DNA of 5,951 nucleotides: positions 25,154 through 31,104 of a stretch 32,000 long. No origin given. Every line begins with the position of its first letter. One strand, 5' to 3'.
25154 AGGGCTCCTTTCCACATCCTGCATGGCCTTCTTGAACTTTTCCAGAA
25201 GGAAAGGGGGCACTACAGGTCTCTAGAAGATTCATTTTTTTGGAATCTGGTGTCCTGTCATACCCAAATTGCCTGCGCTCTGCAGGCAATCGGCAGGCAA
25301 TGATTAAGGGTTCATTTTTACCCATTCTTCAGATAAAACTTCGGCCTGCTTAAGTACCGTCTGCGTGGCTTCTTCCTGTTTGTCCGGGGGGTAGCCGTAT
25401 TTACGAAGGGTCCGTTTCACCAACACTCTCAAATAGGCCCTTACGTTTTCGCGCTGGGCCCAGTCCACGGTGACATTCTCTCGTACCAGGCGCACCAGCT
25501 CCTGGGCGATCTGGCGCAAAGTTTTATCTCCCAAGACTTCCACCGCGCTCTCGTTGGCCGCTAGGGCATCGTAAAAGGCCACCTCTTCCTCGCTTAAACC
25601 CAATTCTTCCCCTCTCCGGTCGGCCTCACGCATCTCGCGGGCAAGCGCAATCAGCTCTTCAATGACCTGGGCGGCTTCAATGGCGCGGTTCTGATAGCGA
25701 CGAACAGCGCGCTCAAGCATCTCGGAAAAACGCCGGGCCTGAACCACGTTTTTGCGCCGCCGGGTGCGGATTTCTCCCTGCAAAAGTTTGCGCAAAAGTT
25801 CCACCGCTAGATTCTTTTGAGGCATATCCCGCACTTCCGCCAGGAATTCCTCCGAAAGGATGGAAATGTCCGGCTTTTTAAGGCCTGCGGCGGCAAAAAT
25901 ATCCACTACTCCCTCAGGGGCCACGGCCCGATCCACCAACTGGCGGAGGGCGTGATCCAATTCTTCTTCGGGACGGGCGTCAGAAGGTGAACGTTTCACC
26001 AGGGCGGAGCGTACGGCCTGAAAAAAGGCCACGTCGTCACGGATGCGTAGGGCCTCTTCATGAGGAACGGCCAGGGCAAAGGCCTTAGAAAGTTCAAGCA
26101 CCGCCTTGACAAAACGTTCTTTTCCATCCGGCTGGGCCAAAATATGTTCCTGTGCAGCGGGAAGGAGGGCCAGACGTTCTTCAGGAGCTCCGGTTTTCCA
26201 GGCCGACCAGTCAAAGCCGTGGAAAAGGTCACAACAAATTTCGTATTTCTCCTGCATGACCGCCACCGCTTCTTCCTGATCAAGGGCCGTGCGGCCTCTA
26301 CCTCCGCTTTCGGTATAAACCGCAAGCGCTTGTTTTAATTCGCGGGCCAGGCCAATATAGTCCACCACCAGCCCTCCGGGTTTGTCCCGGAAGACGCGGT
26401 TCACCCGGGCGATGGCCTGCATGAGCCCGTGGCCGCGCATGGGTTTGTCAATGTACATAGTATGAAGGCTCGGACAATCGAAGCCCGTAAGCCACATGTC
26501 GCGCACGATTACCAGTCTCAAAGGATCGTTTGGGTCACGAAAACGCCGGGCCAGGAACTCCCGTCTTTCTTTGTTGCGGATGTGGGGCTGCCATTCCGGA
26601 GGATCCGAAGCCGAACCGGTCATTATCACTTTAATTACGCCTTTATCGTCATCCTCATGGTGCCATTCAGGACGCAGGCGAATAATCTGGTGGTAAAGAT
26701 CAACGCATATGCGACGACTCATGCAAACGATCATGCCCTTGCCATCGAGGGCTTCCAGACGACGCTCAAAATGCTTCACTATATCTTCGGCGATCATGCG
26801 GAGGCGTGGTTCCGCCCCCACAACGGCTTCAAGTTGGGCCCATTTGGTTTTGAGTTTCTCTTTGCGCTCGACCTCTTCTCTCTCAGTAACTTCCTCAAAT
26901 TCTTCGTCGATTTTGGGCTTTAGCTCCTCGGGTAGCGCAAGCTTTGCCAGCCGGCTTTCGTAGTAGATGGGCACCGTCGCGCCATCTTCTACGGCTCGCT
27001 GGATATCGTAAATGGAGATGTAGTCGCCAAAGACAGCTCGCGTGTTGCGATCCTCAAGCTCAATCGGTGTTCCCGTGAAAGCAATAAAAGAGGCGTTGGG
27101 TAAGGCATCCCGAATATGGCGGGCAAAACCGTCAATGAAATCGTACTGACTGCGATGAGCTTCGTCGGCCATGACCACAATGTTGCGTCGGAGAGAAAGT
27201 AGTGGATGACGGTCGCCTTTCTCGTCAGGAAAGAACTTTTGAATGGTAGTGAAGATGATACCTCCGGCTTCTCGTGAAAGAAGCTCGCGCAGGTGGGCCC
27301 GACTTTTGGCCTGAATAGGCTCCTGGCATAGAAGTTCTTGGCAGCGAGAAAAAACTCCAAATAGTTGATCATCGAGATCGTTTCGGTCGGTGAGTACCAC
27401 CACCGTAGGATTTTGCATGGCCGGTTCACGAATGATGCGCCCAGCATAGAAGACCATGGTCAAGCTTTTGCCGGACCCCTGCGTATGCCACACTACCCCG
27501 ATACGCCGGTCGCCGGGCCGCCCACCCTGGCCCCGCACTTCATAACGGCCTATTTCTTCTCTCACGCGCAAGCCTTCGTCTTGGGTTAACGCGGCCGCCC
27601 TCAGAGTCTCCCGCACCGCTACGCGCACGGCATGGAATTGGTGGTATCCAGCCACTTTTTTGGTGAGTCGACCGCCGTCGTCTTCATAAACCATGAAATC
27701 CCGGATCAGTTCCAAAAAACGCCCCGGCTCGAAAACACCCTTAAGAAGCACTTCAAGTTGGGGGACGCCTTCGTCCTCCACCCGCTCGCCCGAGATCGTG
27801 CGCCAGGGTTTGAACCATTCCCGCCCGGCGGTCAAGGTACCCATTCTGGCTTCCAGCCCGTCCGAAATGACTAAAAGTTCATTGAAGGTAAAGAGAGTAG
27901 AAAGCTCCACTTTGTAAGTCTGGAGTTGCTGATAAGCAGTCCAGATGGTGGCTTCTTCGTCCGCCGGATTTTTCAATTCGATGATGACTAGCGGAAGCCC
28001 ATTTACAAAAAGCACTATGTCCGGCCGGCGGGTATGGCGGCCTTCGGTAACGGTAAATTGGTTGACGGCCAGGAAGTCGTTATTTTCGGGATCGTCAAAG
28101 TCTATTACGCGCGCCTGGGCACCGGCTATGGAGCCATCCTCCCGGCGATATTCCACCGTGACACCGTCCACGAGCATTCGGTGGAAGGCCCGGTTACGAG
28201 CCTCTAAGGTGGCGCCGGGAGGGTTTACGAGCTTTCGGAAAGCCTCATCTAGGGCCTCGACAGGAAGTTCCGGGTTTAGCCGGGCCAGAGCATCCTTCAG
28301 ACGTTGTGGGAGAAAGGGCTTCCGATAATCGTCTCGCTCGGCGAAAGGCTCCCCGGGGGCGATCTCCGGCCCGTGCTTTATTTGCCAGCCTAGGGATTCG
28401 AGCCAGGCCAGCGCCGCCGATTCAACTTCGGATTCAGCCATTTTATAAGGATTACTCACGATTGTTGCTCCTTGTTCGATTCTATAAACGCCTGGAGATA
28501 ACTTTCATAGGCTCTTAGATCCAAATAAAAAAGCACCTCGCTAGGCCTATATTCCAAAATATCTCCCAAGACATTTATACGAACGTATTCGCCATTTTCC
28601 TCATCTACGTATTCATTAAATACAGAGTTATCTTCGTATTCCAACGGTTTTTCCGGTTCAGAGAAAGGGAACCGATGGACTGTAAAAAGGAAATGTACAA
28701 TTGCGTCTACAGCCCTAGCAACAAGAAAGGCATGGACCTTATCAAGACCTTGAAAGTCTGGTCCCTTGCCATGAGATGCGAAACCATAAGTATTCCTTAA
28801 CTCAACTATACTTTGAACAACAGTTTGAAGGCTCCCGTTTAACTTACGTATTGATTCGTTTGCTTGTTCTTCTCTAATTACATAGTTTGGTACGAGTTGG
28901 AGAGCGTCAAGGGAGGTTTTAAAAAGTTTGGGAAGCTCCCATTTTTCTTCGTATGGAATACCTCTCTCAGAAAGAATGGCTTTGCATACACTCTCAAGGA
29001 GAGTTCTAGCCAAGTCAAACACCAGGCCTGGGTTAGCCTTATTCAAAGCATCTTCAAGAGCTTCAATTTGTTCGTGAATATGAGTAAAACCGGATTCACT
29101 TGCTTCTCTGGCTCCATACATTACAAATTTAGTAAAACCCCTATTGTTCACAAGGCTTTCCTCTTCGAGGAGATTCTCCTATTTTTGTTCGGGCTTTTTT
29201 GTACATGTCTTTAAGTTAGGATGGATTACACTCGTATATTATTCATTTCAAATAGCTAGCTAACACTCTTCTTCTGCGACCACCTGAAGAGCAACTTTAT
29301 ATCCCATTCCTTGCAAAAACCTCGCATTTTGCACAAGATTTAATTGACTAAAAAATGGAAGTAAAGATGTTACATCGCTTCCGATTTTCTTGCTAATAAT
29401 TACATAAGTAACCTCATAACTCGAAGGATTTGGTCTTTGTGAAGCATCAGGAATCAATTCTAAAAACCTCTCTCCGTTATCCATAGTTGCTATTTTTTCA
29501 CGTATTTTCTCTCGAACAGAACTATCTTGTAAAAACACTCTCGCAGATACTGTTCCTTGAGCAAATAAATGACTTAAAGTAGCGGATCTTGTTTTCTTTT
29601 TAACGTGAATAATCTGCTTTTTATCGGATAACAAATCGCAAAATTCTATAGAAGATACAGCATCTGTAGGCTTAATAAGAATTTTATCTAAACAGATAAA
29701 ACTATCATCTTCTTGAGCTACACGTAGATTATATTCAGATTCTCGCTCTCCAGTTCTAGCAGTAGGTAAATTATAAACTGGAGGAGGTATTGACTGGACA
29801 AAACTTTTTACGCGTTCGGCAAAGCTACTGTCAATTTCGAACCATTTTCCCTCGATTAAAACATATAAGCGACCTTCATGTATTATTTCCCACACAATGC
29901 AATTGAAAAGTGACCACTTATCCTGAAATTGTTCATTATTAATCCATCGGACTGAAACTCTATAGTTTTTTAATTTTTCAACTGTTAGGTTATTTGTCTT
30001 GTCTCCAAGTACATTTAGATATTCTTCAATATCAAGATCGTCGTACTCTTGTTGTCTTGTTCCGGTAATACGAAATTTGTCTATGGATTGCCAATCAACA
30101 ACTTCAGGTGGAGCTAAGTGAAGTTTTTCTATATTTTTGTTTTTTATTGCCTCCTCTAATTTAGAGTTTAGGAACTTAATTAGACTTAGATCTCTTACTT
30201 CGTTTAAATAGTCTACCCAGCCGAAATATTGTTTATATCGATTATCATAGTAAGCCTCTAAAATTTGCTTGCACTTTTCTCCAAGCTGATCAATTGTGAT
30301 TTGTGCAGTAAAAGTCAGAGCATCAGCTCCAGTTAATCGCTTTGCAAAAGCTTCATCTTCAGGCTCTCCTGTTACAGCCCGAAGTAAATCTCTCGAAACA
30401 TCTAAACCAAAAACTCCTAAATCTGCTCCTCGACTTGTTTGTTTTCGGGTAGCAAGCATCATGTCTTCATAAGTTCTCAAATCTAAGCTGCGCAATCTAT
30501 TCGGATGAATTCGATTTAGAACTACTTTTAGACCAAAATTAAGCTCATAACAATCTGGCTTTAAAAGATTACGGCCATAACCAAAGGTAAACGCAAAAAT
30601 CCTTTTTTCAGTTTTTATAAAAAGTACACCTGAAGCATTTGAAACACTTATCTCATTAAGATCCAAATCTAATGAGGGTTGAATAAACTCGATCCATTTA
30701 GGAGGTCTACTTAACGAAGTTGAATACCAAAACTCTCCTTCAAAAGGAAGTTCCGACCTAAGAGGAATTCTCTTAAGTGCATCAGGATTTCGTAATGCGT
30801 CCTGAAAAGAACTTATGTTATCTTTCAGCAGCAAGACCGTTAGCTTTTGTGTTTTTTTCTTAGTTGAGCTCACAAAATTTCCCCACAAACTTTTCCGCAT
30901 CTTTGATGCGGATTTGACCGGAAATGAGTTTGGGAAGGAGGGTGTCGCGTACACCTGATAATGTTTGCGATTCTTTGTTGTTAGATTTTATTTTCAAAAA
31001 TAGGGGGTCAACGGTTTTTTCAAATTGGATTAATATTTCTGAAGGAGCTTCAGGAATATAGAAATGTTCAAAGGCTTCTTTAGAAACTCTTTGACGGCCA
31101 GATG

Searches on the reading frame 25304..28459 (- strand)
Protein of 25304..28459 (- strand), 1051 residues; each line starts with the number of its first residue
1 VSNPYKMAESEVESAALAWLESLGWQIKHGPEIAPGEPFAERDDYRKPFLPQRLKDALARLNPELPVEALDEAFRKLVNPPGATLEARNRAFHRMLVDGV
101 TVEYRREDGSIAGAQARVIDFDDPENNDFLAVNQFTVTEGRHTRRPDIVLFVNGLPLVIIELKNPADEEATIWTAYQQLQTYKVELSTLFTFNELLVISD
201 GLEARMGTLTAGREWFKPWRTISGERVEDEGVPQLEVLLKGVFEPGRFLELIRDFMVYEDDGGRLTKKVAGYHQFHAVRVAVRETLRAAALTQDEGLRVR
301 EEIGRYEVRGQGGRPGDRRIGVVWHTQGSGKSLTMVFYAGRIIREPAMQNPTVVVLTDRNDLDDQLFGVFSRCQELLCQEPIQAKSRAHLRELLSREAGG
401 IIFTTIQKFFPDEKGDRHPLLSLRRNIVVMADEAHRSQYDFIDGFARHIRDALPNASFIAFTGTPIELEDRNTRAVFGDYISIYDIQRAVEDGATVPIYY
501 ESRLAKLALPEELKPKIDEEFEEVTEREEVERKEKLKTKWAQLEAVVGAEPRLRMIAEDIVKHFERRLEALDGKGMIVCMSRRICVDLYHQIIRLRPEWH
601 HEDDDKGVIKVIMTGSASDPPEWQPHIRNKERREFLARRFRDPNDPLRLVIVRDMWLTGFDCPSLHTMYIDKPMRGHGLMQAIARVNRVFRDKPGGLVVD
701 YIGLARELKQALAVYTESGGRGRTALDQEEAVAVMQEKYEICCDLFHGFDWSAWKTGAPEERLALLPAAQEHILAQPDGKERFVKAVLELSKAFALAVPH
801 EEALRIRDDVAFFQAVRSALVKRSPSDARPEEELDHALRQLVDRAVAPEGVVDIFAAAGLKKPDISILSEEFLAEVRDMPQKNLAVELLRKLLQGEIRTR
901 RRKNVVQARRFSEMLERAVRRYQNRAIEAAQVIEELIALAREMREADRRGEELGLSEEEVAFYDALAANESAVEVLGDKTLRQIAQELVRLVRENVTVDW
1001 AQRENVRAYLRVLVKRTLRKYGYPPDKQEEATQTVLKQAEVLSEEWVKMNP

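Call 62: search_protein_families(library=pfam, proteins=[window:25304-28459:-], max_evalue=0.01)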
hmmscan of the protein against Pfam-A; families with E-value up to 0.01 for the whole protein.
window:25304-28459:- (1051 aa): 7 families
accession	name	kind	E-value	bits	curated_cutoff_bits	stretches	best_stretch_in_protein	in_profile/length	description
PF11867.13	T1RH-like_C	-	6.8e-144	479.7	26.8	1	718-1044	1-328/329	Type I restriction enzyme HindI endonuclease subunit-like, C-terminal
PF18766.7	SWI2_SNF2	-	2.2e-79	266.6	26.7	1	273-533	1-220/221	SWI2/SNF2 ATPase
PF04313.20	HSDR_N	-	7.7e-51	173.2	25.1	1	7-215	2-198/198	Type I restriction enzyme R protein N terminus (HSDR_N)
PF22679.2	T1R_D3-like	-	9.7e-20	72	27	1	636-701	89-156/158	Type I restriction enzyme subunit R domain 3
PF04851.21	ResIII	-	2.7e-18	66.8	22.5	1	317-466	22-163/164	Type III restriction enzyme, res subunit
PF00270.35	DEAD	-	8.9e-07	29.2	26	1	327-468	23-164/167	DEAD/DEAH box helicase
PF25615.1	PhiKZ_gp85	-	0.0079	16.5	27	0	580-618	69-107/145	Bacteriophage PhiKZ vertex-binding protein gp85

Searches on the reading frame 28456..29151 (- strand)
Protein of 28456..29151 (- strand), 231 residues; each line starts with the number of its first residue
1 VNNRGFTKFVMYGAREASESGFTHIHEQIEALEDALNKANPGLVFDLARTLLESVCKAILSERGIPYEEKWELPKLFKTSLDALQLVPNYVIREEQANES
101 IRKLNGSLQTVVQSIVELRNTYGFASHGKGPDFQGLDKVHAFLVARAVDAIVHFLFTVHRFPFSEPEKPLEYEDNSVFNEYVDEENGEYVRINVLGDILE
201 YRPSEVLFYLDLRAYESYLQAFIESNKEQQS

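Call 62: search_protein_families(library=pfam, proteins=[window:28456-29151:-], max_evalue=0.01)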
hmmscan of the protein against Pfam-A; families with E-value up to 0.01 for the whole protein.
window:28456-29151:- (231 aa): 1 family
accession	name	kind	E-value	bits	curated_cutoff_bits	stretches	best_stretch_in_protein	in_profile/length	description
PF14355.11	Abi_C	-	1.5e-20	73.5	24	1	74-156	1-82/83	Abortive infection C-terminus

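Call 88: search_protein_families(library=padloc, proteins=[window:28456-29151:-], max_evalue=0.01)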
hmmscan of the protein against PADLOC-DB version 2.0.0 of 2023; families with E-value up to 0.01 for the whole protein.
window:28456-29151:- (231 aa): 2 families
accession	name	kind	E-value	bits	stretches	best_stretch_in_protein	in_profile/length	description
PDLC02347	AbiJ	-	1.4e-11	42.6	1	31-158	156-276/281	AbiJ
PDLC02153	Cas13b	-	0.0039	13.5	1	23-129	36-118/903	-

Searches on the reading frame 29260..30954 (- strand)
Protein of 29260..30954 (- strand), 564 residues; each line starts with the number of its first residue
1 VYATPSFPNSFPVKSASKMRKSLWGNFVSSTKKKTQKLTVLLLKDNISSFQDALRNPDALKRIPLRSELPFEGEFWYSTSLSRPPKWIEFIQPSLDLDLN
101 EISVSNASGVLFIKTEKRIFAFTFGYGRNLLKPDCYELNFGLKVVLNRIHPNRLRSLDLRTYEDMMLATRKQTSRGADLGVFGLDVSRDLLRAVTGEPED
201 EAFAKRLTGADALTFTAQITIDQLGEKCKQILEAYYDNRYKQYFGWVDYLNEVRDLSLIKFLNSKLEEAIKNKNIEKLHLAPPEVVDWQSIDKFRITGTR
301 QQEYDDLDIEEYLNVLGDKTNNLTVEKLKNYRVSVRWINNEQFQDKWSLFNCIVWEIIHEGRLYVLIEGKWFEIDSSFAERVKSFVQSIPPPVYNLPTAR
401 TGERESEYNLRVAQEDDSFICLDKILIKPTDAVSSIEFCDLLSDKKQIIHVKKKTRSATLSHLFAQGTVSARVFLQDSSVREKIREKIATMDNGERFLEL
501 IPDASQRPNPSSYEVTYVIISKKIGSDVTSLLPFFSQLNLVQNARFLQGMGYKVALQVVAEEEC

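Call 62: search_protein_families(library=pfam, proteins=[window:29260-30954:-], max_evalue=0.01)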
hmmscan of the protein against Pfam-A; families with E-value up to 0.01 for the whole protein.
window:29260-30954:- (564 aa): 1 family
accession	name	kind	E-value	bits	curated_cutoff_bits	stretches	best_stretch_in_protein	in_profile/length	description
PF19614.4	DUF6119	-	7.4e-167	556.6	27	1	38-559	1-523/524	Family of unknown function (DUF6119)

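Call 88: search_protein_families(library=padloc, proteins=[window:29260-30954:-], max_evalue=0.01)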
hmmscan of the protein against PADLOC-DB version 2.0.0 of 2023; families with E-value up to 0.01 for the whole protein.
window:29260-30954:- (564 aa): 0 families
